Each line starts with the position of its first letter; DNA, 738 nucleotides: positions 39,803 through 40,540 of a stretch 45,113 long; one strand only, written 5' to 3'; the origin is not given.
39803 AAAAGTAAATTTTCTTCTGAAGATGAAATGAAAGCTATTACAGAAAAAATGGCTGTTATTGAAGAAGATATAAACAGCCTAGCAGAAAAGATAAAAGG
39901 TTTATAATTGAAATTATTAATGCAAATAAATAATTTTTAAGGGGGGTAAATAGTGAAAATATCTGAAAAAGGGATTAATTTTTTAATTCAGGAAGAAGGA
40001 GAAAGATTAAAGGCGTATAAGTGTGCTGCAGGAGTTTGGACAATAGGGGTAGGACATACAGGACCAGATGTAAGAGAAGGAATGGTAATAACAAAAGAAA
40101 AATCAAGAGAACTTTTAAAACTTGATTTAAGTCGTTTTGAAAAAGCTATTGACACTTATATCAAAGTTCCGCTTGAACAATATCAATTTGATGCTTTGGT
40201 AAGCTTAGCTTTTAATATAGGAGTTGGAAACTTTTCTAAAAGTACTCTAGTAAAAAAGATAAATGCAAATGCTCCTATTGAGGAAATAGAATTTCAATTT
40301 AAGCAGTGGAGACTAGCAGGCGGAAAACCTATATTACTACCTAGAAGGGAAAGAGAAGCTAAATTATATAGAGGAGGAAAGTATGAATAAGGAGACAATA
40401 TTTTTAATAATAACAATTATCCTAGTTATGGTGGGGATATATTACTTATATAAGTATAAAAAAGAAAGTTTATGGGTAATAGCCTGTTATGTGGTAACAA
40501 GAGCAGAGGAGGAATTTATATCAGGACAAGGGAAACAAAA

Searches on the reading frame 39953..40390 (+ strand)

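Call 56: search_protein_families(library=pfam, proteins=[window:39953-40390:+], max_evalue=0.001)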
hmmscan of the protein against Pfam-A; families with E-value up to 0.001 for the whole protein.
window:39953-40390:+ (145 aa): 1 family
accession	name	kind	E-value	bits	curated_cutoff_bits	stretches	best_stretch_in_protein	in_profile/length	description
PF00959.24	Phage_lysozyme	-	4e-42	143.9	22.3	1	13-135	2-125/125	Phage lysozyme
